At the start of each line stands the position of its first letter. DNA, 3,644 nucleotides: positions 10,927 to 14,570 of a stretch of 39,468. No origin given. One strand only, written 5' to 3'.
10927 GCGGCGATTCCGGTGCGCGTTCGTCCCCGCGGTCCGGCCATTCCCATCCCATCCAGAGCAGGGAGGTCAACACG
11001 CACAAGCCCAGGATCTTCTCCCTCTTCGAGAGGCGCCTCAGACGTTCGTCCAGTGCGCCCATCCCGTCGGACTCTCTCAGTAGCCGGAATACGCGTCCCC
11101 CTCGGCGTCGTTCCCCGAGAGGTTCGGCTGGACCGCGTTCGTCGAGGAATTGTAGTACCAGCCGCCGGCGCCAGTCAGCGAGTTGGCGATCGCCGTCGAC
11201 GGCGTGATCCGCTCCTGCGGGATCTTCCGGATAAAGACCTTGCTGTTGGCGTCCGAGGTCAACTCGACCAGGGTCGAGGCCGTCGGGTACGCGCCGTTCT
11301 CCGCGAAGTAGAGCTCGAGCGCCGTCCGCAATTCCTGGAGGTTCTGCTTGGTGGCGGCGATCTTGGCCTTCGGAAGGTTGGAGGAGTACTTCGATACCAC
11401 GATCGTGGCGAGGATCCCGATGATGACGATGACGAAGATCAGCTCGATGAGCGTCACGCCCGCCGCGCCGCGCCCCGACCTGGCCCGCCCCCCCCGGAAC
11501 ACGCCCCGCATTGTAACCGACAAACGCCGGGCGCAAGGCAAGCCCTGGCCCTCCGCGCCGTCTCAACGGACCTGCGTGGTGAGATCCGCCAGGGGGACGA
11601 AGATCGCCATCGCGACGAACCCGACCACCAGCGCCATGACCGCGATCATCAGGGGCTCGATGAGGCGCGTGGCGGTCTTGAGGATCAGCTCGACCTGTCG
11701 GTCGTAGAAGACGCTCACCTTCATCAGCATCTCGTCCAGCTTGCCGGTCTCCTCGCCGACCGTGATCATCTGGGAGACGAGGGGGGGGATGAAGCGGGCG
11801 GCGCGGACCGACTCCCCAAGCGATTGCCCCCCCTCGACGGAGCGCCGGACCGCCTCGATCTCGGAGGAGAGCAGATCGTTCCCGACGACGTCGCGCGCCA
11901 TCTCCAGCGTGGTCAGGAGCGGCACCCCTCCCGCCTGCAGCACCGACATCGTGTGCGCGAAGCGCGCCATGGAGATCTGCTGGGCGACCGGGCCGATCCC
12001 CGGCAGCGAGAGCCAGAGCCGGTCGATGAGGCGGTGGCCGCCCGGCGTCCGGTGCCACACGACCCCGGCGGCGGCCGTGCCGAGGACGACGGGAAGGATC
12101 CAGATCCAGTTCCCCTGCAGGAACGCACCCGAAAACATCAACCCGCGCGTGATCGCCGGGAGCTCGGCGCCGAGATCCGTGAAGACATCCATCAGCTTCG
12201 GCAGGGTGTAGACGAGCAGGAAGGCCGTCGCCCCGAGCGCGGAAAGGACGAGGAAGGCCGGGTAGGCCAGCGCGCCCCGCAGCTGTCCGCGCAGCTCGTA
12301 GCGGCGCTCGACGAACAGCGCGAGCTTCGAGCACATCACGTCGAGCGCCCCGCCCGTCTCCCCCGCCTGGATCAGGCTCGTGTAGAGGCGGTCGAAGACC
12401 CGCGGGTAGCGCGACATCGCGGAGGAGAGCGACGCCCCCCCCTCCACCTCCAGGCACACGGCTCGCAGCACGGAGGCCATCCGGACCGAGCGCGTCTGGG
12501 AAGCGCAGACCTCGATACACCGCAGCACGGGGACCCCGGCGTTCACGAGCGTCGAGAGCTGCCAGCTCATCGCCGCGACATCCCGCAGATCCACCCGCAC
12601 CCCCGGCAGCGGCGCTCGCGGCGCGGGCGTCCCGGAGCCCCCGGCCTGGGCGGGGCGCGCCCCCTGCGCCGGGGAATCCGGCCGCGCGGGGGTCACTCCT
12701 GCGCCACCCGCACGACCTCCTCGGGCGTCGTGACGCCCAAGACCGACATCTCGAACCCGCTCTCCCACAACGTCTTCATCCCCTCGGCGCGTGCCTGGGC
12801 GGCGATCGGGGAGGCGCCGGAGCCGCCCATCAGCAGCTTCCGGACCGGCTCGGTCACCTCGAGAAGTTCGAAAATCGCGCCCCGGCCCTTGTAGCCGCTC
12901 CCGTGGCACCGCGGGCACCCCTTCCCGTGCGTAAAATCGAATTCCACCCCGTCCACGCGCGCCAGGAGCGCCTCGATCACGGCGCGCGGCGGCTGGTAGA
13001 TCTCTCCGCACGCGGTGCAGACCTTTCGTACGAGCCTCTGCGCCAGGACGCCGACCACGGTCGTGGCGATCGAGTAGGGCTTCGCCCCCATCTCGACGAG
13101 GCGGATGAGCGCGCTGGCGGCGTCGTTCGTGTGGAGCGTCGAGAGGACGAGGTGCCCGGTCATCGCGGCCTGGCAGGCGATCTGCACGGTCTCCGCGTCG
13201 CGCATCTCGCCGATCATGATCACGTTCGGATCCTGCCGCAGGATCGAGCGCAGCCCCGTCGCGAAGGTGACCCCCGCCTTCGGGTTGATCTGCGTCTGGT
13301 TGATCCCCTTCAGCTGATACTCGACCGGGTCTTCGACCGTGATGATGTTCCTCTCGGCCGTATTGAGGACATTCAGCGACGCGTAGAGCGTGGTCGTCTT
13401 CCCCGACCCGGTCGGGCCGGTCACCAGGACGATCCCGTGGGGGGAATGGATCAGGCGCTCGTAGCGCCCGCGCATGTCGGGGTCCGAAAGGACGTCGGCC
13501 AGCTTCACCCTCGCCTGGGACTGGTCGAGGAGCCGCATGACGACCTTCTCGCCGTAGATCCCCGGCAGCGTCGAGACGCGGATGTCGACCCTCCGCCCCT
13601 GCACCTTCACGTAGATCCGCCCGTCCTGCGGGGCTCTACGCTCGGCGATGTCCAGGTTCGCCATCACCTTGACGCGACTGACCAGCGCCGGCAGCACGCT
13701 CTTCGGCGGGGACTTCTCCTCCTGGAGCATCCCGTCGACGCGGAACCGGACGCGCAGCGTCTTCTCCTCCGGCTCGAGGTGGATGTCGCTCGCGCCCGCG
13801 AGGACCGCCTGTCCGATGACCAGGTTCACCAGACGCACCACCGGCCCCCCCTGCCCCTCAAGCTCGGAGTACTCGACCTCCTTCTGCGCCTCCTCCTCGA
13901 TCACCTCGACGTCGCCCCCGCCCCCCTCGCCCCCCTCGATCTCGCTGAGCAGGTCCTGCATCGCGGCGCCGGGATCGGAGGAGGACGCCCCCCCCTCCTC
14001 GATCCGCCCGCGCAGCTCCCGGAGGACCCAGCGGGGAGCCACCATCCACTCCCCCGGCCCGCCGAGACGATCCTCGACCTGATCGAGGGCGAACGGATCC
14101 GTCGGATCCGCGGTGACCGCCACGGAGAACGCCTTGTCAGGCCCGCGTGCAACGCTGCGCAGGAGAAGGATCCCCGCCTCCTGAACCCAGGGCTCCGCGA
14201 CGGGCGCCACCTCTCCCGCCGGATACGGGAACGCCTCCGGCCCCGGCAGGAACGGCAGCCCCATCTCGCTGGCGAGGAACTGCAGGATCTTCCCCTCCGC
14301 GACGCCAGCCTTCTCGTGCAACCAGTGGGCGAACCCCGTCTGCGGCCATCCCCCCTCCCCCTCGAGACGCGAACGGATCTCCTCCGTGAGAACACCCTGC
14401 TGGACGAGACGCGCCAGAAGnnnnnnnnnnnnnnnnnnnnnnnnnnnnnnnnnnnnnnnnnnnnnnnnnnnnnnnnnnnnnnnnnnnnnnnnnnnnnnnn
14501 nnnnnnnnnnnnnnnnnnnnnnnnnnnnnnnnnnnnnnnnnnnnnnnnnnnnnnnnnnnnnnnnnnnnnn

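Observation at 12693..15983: Secretion/pilus ATPase doubled in size by an N-terminal coiled-coil plus acidic proline-rich extension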

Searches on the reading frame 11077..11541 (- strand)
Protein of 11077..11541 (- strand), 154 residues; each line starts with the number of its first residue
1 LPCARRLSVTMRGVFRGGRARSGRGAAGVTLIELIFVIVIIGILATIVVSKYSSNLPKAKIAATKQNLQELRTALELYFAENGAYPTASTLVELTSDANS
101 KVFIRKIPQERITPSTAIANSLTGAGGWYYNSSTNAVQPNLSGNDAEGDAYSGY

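Call 15: search_protein_families(library=pfam, proteins=[window:11077-11541:-], max_evalue=0.01)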
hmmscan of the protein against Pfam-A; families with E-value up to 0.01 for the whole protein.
window:11077-11541:- (154 aa): 3 families
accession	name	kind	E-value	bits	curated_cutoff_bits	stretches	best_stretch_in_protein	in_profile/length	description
PF08334.16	T2SSG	-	4.6e-05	23.9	21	1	54-100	4-51/108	Type II secretion system (T2SS), protein G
PF07963.17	N_methyl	-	0.00014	21.7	21.2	1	25-48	3-26/27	Prokaryotic N-terminal methylation motif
PF16732.10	ComP_DUS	-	0.0033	18.7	27.3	1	51-99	2-50/87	Type IV minor pilin ComP, DNA uptake sequence receptor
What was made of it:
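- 11077..11541 (-): GspG-type major (pseudo)pilin. T2SSG and N_methyl (call 15).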

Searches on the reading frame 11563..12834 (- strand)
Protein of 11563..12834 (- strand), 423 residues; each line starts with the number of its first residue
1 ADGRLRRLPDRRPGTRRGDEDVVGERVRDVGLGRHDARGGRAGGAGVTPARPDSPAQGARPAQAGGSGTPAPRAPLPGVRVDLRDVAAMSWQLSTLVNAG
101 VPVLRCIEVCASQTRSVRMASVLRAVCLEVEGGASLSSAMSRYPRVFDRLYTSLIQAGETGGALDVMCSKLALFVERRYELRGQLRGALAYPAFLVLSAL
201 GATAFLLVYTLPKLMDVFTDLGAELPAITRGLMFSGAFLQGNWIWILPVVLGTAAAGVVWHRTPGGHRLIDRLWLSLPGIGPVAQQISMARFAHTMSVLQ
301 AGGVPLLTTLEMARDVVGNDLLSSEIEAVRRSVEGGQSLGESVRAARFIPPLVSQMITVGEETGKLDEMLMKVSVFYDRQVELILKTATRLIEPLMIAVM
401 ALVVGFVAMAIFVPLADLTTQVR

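Call 15: search_protein_families(library=pfam, proteins=[window:11563-12834:-], max_evalue=0.01)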
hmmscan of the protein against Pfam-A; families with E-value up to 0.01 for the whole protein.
window:11563-12834:- (423 aa): 1 family
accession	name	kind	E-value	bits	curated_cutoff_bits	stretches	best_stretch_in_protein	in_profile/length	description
PF00482.28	T2SSF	-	1.2e-58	196.9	25.2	2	292-414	1-125/125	Type II secretion system (T2SS), protein F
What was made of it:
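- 11563..12834 (-): GspF/PilC platform protein (the true start is probably near the ATPase stop). T2SSF E 1e-58, two stretches (call 15).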

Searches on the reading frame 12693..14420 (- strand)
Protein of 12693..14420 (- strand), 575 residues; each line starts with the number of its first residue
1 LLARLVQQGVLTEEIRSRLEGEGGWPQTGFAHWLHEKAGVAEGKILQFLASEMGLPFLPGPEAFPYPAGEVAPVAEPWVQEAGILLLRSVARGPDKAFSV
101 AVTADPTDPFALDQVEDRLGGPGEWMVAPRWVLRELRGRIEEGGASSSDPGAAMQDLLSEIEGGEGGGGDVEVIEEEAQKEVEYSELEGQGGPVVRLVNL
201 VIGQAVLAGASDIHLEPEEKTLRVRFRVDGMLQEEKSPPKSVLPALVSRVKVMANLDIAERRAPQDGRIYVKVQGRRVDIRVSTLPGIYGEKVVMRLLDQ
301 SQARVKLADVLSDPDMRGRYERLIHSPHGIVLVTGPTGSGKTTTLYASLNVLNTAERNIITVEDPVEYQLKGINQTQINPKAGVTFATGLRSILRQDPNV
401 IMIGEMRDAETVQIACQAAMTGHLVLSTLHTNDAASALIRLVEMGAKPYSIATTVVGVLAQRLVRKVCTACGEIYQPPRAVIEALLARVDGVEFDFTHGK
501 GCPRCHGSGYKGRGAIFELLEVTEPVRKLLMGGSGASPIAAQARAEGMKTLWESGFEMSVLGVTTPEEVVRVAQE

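Call 10: find_homologous_proteins(query=window:12693-14420:-, max_evalue=1e-20)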
Query window:12693-14420:- (575 aa): 8000 proteins with E <= 1e-20 among 8000 candidates; the best 120 are listed.
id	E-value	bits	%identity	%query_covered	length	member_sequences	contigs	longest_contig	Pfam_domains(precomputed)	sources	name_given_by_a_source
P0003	2.0e-180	619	-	-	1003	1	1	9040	PF13173.13,PF00437.27,PF13604.13,PF13555.13,PF00004.36,PF13401.13,PF01637.25,PF03215.22,PF04851.22,PF05157.21,PF00005.34,PF12775.14,PF25199.2,PF20720.4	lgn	-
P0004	5.5e-179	615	-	-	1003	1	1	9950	PF13173.13,PF00437.27,PF13604.13,PF13555.13,PF00004.36,PF13401.13,PF01637.25,PF03215.22,PF04851.22,PF00005.34,PF12775.14,PF25199.2,PF20720.4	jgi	-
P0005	1.3e-178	613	-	-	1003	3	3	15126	PF13173.13,PF03266.22,PF00437.27,PF13604.13,PF13555.13,PF00004.36,PF13401.13,PF01637.25,PF04851.22,PF13191.13,PF00005.34,PF12775.14,PF25199.2,PF20720.4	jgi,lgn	-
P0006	3.4e-177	609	-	-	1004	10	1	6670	PF13173.13,PF16796.12,PF00437.27,PF13604.13,PF00004.36,PF13401.13,PF01637.25,PF04851.22,PF13191.13,PF02492.26,PF12775.14,PF25199.2,PF20720.4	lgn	-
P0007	9.9e-173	594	52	96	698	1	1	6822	PF05157.21,PF00437.27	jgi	jgi:type II secretory ATPase GspE/PulE/Tfp pilus assembly ATPase PilB-like protein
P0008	1.1e-165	571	-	-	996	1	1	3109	PF00225.30,PF13173.13,PF00437.27,PF13604.13,PF00005.34,PF12775.14,PF13401.13,PF01637.25,PF25199.2,PF20720.4,PF13191.13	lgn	-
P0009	1.9e-165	570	-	-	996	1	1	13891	PF00225.30,PF13173.13,PF00437.27,PF13604.13,PF00005.34,PF12775.14,PF13401.13,PF01637.25,PF25199.2,PF20720.4,PF13191.13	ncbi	-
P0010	7.4e-141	489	57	67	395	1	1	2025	PF00437.27,PF13191.13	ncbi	ncbi:MAG: GspE/PulE family protein, partial [Nitrospiria bacterium]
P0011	4.5e-140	486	-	-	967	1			PF13173.13,PF02492.26,PF16796.12,PF00437.27,PF13604.13,PF12775.14,PF13401.13,PF25199.2,PF20720.4,PF13191.13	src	-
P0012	5.9e-139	482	46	99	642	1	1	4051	PF05157.21,PF00437.27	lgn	-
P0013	1.0e-138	482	56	70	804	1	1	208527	PF05157.21,PF00437.27,PF07719.24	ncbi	-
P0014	1.7e-138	481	46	99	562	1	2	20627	PF05157.21,PF00437.27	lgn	-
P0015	3.7e-138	480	57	66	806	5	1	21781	PF05157.21,PF00437.27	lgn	-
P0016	6.0e-138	479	57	66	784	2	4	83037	PF05157.21,PF00437.27,PF13428.13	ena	-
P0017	2.4e-137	477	57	66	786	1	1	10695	PF05157.21,PF00437.27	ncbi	-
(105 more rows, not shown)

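Call 18: find_encoding_contigs(protein=P0007, flank=6000, max_places=3)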
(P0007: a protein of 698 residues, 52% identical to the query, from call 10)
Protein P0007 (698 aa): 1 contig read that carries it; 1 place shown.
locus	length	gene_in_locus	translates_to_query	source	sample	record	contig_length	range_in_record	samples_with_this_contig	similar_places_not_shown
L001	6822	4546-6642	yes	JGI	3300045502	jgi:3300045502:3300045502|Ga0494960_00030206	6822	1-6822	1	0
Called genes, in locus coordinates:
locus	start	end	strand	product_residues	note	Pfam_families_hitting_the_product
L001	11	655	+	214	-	PF07953:Toxin_R_bind_N (weak), PF13385:Laminin_G_3, PF00054:Laminin_G_1 (weak), PF02210:Laminin_G_2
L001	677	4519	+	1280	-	-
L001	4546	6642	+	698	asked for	PF05157:MshEN, PF00437:T2SSE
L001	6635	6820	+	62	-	?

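Call 20: find_related_loci(query=window:12693-14420:-, collection=genome_contigs, flank=8000)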
Query window:12693-14420:- (575 aa) in genome_contigs; peptide patterns used: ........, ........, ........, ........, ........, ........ (x = any residue, [..] = any of these).
600 stretches matched a pattern (row limit reached: there are more); 591 encode a relative of the query (tblastn E <= 1e-3); the best 80 are kept; 80 distinct loci.
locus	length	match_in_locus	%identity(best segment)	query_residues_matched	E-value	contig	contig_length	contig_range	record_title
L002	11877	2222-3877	41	4-573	2e-137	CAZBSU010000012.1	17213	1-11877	MAG TPA_asm: uncultured Planctomycetales bacterium isolate binchicken_co256_149 genome assembly, contig: NODE_7327_lengt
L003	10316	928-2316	48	105-572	4e-137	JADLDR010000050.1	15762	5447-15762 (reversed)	MAG: Armatimonadota bacterium isolate SJ283 c_000000225471, whole genome shotgun sequence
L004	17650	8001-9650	41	5-569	9e-137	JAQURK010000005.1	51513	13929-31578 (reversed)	MAG: Candidatus Omnitrophota bacterium isolate STD1_71 NODE_1251_length_51513_cov_4.031117_Sandtown_D1, whole genome sho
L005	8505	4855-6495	44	3-572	7e-133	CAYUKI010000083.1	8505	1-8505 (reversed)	MAG TPA_asm: uncultured Acidimicrobiia bacterium isolate binchicken_co292_92 genome assembly, contig: NODE_1698_length_8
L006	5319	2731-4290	44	41-572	9e-133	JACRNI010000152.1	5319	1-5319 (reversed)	MAG: Deltaproteobacteria bacterium isolate NC_groundwater_1931_Pr3_S-0.2um_41_6 scaffold_545775, whole genome shotgun se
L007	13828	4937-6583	44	4-572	5e-132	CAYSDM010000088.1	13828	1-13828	MAG TPA_asm: uncultured Chthonomonadaceae bacterium isolate binchicken_co274_461 genome assembly, contig: NODE_11112_len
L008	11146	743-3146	44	39-571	1e-131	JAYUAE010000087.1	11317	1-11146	MAG: Candidatus Eisenbacteria bacterium isolate GFS_6454 GFS_6454_86, whole genome shotgun sequence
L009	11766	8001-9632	43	3-572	7e-131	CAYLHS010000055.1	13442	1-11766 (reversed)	MAG TPA_asm: uncultured Acidimicrobiia bacterium isolate binchicken_co151_350 genome assembly, contig: NODE_6770_length_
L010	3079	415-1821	42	90-572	1e-135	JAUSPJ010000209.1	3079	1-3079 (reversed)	MAG: Candidatus Neomarinimicrobiota bacterium isolate E21_metabat.bin.53_sub E21_k141_71706, whole genome shotgun sequen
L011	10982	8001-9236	51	155-572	6e-130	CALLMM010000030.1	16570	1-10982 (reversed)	MAG: uncultured Chthonomonadales bacterium isolate N1_Bin_MAXBIN__064_1 genome assembly, contig: c_000001806544, whole g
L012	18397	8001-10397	42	39-571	1e-129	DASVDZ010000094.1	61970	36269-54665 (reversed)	MAG TPA_asm: Candidatus Eisenbacteria bacterium isolate SMAG_U2047 k141_1338828, whole genome shotgun sequence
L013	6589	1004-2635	42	3-572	7e-130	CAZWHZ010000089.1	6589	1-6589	MAG TPA_asm: uncultured Acidimicrobiia bacterium isolate SRP214966_co3_231 genome assembly, contig: NODE_21808_length_65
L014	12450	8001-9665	43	2-572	2e-129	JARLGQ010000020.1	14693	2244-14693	MAG: Acidimicrobiales bacterium isolate MAG_BO157 MetaBAT2_Bin_157_sub_Oxic_k141_115137, whole genome shotgun sequence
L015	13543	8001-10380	42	33-573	3e-129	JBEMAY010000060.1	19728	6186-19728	MAG: Psychrobacillus sp. isolate 233_Sum.4 NODE_60_length_19728_cov_5.787339, whole genome shotgun sequence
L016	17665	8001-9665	42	2-572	3e-129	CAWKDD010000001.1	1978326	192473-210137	MAG: uncultured Acidimicrobiales bacterium isolate MFD05512.bin.2.134 genome assembly, contig: contig_12149, whole genom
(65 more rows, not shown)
